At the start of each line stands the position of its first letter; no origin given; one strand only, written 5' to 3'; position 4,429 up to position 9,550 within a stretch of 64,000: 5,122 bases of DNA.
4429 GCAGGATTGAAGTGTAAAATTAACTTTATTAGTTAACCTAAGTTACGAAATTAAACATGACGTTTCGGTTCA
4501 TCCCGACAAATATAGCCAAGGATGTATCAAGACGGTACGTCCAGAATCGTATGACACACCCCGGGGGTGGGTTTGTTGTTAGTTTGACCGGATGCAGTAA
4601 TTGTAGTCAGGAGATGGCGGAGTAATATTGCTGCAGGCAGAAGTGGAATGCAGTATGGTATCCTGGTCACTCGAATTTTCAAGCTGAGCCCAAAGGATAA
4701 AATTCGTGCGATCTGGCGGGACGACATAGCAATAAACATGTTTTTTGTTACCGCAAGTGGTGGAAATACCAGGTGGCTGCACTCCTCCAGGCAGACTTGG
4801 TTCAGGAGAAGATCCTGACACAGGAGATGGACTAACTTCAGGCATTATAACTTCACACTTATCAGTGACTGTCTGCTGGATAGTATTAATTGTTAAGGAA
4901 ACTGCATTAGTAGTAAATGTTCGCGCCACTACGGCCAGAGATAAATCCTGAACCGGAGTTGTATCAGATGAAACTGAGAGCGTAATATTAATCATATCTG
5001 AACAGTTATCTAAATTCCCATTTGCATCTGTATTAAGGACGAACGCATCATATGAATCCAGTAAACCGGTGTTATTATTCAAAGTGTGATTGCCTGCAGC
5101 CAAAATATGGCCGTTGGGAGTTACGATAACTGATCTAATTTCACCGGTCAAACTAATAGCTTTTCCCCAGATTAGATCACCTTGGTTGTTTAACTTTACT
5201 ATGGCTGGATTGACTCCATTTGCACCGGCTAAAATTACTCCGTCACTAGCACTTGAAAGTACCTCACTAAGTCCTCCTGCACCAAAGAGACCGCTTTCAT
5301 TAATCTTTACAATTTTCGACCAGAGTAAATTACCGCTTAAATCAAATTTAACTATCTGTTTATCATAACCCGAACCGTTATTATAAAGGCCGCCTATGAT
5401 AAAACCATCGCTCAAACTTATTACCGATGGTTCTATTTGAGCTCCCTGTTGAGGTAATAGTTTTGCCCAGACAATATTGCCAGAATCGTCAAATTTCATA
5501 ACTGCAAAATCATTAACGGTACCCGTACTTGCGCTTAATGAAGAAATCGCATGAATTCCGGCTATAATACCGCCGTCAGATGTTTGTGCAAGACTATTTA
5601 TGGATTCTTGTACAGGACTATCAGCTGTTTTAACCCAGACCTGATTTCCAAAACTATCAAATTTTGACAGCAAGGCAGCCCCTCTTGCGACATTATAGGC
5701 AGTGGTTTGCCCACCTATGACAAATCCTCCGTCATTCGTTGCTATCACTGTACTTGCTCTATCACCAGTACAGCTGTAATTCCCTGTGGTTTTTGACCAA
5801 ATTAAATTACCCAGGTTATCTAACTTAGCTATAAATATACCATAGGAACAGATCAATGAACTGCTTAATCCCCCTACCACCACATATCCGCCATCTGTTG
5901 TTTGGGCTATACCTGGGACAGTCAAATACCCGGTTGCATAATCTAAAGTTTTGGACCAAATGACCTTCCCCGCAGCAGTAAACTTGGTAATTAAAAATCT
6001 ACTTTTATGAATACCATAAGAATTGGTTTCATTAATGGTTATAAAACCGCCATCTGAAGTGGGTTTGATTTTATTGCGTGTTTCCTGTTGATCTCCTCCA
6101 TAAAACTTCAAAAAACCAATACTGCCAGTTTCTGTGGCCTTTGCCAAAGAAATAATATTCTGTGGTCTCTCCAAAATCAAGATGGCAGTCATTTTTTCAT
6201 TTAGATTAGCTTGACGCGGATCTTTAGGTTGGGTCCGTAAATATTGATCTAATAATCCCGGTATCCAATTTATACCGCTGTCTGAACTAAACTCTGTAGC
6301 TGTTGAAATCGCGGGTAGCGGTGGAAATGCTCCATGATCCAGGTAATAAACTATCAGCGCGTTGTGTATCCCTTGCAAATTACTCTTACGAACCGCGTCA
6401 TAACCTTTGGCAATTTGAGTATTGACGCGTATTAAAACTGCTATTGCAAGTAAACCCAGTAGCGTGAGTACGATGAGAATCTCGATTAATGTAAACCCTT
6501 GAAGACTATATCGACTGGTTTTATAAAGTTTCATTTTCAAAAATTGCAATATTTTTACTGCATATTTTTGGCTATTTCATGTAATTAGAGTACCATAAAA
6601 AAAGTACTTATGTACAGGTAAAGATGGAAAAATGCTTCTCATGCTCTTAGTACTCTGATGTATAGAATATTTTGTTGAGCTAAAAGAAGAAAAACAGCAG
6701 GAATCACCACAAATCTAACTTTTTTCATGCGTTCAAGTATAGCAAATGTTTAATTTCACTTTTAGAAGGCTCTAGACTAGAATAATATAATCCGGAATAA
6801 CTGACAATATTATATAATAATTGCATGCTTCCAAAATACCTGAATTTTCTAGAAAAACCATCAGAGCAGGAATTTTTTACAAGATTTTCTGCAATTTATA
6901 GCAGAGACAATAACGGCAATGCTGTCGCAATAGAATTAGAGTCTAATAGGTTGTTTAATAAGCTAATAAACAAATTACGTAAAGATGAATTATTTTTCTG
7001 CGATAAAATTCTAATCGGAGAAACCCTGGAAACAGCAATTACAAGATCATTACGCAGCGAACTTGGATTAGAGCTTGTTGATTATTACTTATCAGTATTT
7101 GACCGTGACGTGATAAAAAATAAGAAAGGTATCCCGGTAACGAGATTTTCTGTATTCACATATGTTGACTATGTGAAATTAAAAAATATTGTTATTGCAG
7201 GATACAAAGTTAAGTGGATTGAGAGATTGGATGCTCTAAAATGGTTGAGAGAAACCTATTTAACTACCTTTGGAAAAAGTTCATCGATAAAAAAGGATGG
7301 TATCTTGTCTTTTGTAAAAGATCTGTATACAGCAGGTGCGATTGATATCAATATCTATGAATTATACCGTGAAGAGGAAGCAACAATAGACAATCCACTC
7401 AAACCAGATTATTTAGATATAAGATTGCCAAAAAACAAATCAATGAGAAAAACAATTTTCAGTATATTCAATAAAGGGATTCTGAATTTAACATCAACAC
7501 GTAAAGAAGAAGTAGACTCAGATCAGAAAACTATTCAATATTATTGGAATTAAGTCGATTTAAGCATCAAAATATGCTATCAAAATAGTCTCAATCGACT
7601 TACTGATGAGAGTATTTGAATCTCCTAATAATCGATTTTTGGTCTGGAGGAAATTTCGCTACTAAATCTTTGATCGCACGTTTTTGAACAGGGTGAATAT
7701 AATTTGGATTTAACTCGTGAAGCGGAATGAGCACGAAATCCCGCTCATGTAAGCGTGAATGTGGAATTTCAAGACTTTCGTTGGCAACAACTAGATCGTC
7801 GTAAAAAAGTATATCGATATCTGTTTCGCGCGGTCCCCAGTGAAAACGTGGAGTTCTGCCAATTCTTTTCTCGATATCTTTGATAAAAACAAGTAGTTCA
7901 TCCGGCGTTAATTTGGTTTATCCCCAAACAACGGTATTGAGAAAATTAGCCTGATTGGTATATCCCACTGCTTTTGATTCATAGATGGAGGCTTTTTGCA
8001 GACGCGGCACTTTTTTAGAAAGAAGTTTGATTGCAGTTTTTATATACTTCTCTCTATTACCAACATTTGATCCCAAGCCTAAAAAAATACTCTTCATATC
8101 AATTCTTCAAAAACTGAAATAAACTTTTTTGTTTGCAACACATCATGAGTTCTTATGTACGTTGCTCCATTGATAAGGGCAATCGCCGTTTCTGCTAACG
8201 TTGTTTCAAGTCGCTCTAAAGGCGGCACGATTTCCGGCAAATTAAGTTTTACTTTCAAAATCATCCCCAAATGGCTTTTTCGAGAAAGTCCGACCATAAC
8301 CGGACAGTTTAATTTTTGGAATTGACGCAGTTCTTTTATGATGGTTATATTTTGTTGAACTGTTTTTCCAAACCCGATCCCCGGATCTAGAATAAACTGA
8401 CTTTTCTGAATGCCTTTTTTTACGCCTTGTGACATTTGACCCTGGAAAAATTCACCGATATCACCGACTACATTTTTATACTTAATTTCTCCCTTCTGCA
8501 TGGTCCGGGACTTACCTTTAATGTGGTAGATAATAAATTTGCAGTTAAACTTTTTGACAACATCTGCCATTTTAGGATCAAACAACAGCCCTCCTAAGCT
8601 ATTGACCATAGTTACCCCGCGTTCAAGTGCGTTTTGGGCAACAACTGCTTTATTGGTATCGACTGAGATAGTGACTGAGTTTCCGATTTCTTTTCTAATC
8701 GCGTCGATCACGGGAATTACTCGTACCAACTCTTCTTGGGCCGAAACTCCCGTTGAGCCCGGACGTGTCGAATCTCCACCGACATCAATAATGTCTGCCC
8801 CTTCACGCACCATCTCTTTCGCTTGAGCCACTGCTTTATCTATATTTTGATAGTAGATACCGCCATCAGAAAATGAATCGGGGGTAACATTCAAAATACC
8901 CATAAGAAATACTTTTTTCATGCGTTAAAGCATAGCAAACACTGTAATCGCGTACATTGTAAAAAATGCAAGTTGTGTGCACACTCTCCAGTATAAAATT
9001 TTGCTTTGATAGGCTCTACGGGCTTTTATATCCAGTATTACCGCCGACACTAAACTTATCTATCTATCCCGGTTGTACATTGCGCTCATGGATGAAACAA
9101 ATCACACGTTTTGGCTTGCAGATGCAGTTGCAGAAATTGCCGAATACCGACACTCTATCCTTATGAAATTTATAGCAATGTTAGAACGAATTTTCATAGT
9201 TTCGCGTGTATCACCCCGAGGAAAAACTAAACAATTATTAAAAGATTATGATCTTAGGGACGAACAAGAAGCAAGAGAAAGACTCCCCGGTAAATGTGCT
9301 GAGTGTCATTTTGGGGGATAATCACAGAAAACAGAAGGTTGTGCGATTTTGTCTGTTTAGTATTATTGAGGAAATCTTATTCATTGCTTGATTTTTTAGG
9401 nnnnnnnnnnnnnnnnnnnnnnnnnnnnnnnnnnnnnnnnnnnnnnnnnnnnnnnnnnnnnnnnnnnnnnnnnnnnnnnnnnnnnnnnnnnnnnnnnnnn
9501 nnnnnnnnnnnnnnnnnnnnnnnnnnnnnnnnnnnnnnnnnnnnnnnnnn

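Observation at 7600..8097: folK (HPPK) carries an in-frame TAA inside a translationally coupled folP-folK operon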

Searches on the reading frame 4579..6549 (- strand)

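Call 25: search_protein_families(library=pfam, proteins=[window:4579-6549:-], max_evalue=0.001)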
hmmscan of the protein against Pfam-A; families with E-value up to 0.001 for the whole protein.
window:4579-6549:- (656 aa): 1 family
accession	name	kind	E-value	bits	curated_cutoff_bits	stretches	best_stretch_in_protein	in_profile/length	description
PF07963.17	N_methyl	-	6.9e-05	22.7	21.2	1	17-39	5-27/27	Prokaryotic N-terminal methylation motif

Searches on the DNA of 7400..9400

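Call 50: search_rna_families(source=window, start=7400, end=9400, threshold=evalue, max_evalue=1)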
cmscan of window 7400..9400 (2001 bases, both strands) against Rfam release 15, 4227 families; matches with E-value up to 1: 1.
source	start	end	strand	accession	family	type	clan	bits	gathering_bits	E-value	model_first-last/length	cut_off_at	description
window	7520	7639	+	RF00101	SraC_RyeA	Gene; sRNA;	CL00105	21.7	37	0.37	1-145/145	no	SraC/RyeA RNA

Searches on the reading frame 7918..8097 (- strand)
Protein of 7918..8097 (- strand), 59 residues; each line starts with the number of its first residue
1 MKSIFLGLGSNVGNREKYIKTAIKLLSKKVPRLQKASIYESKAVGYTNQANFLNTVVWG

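Call 14: find_encoding_contigs(protein=window:7918-8097:-, flank=4000, max_places=10)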
Protein window:7918-8097:- (59 aa): 3 contigs read that carry it; 2 places shown.
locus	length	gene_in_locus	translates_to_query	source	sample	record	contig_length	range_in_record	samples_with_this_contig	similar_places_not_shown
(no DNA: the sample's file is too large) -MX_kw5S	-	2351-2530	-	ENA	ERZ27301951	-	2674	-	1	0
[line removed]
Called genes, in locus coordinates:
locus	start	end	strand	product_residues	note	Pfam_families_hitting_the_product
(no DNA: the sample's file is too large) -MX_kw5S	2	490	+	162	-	?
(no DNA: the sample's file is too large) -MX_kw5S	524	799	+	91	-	PF04365:BrnT_toxin (weak)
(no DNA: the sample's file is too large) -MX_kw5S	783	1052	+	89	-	PF12441:CopG_antitoxin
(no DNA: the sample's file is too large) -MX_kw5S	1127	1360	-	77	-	-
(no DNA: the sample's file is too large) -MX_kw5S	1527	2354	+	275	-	PF00809:Pterin_bind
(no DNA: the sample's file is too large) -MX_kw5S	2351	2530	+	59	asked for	PF01288:HPPK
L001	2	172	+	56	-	?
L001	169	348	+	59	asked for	PF01288:HPPK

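Call 19: list_cluster_members(proteins=[window:7918-8097:-, window:6825-7553:+, window:9396-9665:-, window:9649-9924:-, window:7600-7734:-, window:9958-10584:-])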
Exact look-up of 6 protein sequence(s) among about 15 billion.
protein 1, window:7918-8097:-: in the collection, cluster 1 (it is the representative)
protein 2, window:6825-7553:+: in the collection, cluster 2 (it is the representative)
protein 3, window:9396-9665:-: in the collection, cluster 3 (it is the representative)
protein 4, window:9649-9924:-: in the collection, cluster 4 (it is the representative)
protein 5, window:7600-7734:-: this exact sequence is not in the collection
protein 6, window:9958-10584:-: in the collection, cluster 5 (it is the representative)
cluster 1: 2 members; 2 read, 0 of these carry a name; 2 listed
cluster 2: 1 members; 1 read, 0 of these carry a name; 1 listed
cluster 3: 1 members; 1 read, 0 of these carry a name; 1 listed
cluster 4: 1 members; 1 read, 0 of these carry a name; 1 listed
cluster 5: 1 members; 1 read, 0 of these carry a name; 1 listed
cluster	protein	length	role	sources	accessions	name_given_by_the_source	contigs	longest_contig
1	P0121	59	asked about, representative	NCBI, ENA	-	-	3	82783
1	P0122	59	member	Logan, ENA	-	-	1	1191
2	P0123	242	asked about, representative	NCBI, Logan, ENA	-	-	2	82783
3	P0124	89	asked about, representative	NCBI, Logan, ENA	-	-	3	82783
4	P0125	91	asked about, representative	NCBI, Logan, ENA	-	-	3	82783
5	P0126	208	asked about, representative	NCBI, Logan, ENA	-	-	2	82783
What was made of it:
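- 7921..8097 (-): folK 5' part, 59 sense codons (HPPK residues 1-59). This exact 59-aa product is called in NCBI and ENA assemblies (calls 14, 19).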

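Call 21: find_encoding_contigs(protein=P0122, flank=5000, max_places=10)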
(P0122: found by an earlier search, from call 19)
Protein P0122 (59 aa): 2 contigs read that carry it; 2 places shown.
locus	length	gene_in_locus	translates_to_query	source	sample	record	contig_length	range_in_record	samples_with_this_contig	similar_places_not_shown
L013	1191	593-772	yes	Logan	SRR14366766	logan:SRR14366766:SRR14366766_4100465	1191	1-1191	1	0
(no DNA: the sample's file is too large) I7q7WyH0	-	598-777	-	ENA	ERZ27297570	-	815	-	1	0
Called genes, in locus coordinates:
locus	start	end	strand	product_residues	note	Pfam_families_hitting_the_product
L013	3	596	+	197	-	?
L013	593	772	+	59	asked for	PF01288:HPPK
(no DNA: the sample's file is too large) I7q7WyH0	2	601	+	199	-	?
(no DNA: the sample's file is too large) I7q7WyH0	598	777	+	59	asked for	PF01288:HPPK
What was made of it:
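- Two more call the same 59-aa product (calls 14, 21).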

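Call 32: find_encoding_contigs(protein=P0123, flank=10000, max_places=10)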
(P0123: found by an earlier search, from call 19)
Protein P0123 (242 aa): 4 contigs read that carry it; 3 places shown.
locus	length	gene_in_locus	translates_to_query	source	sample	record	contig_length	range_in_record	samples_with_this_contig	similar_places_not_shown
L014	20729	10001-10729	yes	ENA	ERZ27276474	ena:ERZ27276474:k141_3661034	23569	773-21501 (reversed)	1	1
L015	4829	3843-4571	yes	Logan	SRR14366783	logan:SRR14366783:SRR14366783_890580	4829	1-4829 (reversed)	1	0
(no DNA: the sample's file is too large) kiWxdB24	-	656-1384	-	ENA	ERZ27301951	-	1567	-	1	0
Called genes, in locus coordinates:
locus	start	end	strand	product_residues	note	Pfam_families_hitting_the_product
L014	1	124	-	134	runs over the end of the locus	PF00903:Glyoxalase, PF18029:Glyoxalase_6 (faint)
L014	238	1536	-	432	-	-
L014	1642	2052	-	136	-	-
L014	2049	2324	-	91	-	-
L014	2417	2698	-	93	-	PF10041:DUF2277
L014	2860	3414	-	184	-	PF03239:FTR1 (weak)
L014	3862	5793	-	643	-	PF01757:Acyl_transf_3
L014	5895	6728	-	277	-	-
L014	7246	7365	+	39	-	-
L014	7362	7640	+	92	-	-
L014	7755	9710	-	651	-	-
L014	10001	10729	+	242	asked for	-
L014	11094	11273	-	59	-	PF01288:HPPK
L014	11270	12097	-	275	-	PF00809:Pterin_bind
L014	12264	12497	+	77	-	-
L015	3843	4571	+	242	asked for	-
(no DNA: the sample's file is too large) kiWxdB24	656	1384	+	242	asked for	-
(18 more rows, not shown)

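Call 56: find_encoding_contigs(protein=P0124, flank=10000, max_places=10)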
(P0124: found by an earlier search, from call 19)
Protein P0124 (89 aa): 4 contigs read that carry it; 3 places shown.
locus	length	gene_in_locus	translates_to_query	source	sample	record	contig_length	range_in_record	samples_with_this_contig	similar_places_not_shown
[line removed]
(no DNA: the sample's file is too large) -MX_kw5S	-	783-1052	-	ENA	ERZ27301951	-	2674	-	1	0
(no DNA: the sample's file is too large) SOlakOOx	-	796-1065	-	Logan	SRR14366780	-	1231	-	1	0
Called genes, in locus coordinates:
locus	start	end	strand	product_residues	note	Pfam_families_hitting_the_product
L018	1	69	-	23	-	?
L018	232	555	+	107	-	PF03819:MazG (weak)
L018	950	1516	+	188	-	PF03358:FMN_red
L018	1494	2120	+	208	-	PF00753:Lactamase_B (weak)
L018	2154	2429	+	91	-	PF04365:BrnT_toxin (weak)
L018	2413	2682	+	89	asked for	PF12441:CopG_antitoxin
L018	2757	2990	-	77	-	-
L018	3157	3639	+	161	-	?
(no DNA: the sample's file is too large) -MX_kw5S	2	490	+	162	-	?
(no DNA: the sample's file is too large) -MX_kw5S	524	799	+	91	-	PF04365:BrnT_toxin (weak)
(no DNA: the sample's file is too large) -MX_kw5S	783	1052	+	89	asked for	PF12441:CopG_antitoxin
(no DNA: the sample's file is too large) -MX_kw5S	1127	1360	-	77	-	-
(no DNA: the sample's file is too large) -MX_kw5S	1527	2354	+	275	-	PF00809:Pterin_bind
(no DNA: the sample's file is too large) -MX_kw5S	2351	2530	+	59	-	PF01288:HPPK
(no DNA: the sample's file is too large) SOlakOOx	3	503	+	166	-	?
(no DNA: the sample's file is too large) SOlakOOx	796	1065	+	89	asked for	PF12441:CopG_antitoxin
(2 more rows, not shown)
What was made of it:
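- Tried and rejected: I reached the same contigs through neighbouring proteins instead (calls 14, 32, 56).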

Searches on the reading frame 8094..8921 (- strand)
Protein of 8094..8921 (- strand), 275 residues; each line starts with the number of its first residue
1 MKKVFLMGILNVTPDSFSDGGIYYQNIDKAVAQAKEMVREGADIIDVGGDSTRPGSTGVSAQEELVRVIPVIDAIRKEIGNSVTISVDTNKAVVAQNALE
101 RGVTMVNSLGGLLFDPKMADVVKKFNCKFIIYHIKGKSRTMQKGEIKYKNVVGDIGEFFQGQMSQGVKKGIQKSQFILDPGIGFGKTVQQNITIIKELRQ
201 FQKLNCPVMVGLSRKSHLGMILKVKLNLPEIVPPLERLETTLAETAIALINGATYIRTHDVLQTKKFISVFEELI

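Call 8: search_protein_families(library=pfam, proteins=[window:8094-8921:-], max_evalue=0.01)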
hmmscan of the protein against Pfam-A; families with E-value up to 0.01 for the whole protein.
window:8094-8921:- (275 aa): 2 families
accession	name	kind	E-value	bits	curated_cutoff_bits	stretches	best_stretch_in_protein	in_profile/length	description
PF00809.28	Pterin_bind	-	4.5e-81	272.5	25.5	1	7-259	1-244/244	Pterin binding enzyme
PF13378.12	MR_MLE_C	-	0.008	16.4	29.4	0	30-102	2-64/219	Enolase C-terminal domain-like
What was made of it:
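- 8094..8921 (-): folP, dihydropteroate synthase, intact, 275 aa, stop TGA. Pfam Pterin_bind 1-244/244, E=4.5e-81 (call 8).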

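Call 13: find_encoding_contigs(protein=window:8094-8921:-, flank=4000, max_places=10)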
Protein window:8094-8921:- (275 aa): no gene with exactly this product is on record in the collection.

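Call 17: find_related_loci(query=window:8094-8921:-, collection=genome_contigs, flank=6000)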
Query window:8094-8921:- (275 aa) in genome_contigs; peptide patterns used: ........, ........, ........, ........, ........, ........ (x = any residue, [..] = any of these).
253 stretches matched a pattern; 11 encode a relative of the query (tblastn E <= 1e-3); 11 distinct loci.
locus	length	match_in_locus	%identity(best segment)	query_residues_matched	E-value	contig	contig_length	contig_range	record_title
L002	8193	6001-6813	57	5-275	7e-105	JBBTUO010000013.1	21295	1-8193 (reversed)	MAG: Patescibacteria group bacterium isolate H41-bin128_1 H41_bin128_1_000000000013, whole genome shotgun sequence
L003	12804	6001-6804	57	3-272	4e-100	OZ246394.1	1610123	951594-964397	MAG: uncultured Gammaproteobacteria bacterium isolate SRP292972_co1_11 genome assembly, chromosome: 1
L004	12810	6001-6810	55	4-275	5e-99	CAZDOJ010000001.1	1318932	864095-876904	MAG TPA_asm: uncultured Gammaproteobacteria bacterium isolate SRP292972_co3_93 genome assembly, contig: NODE_1_length_13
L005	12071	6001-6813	56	3-274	1e-98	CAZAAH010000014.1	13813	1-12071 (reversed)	MAG TPA_asm: uncultured Candidatus Saccharibacteria bacterium isolate SRP193066_co2_95 genome assembly, contig: NODE_234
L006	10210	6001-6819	56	2-274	8e-98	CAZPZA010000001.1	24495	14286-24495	MAG TPA_asm: uncultured Gammaproteobacteria bacterium isolate binchicken_co21_463 genome assembly, contig: NODE_921_leng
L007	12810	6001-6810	57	2-275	2e-93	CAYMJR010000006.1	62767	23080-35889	MAG TPA_asm: uncultured Gammaproteobacteria bacterium isolate SRP272529_co1_137 genome assembly, contig: NODE_494_length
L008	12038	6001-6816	50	2-275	3e-86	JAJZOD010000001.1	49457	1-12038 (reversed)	MAG: Candidatus Micrarchaeota archaeon isolate MAS4.bin50 NODE_540_length_49457_cov_18.404196, whole genome shotgun sequ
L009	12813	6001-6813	58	2-274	3e-105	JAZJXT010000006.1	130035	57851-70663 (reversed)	MAG: Patescibacteria group bacterium isolate ADI_H1L2_2_122_18_3-bin036_1 ADIH1L22_B036_1_000000000006, whole genome sho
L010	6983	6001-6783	48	2-274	4e-77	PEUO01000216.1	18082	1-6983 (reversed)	MAG: Deltaproteobacteria bacterium CG03_land_8_20_14_0_80_45_14 CG03_land_8_20_14_0.80_scaffold_3653_c, whole genome sho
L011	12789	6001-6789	43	2-275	6e-63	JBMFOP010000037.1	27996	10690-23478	MAG: Myxococcota bacterium isolate KM4338-40 NODE_37_length_27996_cov_4.694796, whole genome shotgun sequence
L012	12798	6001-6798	49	2-274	1e-84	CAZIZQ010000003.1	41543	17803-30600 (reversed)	MAG TPA_asm: uncultured Gammaproteobacteria bacterium isolate binchicken_co251_1011 genome assembly, contig: NODE_1291_l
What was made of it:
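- Tried and rejected: The GTDB representative genomes hold nothing closer than 58% folP identity (call 17).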

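Call 30: find_homologous_proteins(query=window:8094-8921:-, max_evalue=1e-40)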
Query window:8094-8921:- (275 aa): 7379 proteins with E <= 1e-40 among 8000 candidates; the best 120 are listed.
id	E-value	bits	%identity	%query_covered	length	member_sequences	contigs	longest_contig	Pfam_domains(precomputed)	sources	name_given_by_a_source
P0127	2.7e-173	592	100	100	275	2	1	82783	PF00809.29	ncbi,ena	-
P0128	7.9e-113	394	64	100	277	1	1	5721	PF00809.29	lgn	-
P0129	8.6e-111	387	64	100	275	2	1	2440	PF00809.29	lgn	-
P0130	6.1e-110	385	64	100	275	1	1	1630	PF00809.29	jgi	jgi:dihydropteroate synthase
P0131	7.7e-110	384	63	100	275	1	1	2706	PF00809.29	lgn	-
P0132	1.1e-108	381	63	97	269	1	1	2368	PF00809.29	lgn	-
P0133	1.6e-108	380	64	98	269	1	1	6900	PF00809.29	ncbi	-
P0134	2.6e-108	379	63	99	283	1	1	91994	PF00809.29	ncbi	-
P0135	9.5e-107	374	60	99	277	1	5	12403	PF00809.29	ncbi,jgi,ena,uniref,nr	ncbi:dihydropteroate synthase [Candidatus Gottesmanbacteria bacterium RIFCSPHIGHO2_01_FULL_39_10]|un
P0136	2.2e-106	373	61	100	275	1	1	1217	PF00809.29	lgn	-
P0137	8.1e-106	371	61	99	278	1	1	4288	PF00809.29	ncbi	-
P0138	1.3e-105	370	61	100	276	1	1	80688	PF00809.29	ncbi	-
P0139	2.8e-105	369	62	99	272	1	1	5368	PF00809.29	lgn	-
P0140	3.4e-105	369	60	99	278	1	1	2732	PF00809.29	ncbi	-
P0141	3.9e-105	369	62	98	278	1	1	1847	PF00809.29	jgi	jgi:dihydropteroate synthase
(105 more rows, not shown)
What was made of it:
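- Tried and rejected: The protein collection has nothing between 64% and 100% for folP (call 30).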

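Call 31: find_encoding_contigs(protein=P0127, flank=10000, max_places=10)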
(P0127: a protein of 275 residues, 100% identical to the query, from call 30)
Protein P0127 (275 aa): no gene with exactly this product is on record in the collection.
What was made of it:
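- Tried and rejected: This failed twice (calls 13, 31), although the protein is listed in the collection (call 30).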

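Call 58: search_protein_families(library=ncbifam, proteins=[window:8094-8921:-], max_evalue=0.001)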
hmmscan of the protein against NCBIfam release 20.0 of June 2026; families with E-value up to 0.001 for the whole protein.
window:8094-8921:- (275 aa): 7 families
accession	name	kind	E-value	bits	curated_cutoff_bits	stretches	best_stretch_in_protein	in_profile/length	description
TIGR01496.1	DHPS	equivalog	7e-88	294.6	162.6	1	6-272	2-256/258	dihydropteroate synthase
NF008625.0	PRK11613.1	equivalog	1.1e-69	234.6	455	1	6-272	17-270/282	dihydropteroate synthase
NF033502.0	Sul4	exception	5.3e-64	216.4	600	1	3-262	4-263/277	sulfonamide-resistant dihydropteroate synthase Sul4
NF000296.1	Sul3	exception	1.8e-43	149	475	1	3-262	3-250/263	sulfonamide-resistant dihydropteroate synthase Sul3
NF000295.1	Sul2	exception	9.1e-35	120.7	575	1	2-265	3-255/271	sulfonamide-resistant dihydropteroate synthase Sul2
NF000294.1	Sul1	exception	2.3e-31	109.6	600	1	6-272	3-260/278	sulfonamide-resistant dihydropteroate synthase Sul1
NF040866.1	AraD_Arch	equivalog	0.00044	19.4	650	1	20-115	140-225/372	arabinonate dehydratase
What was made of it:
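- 8094..8921 (-): TIGR01496 DHPS 294.6 bits against a cut-off of 162.6 (call 58).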
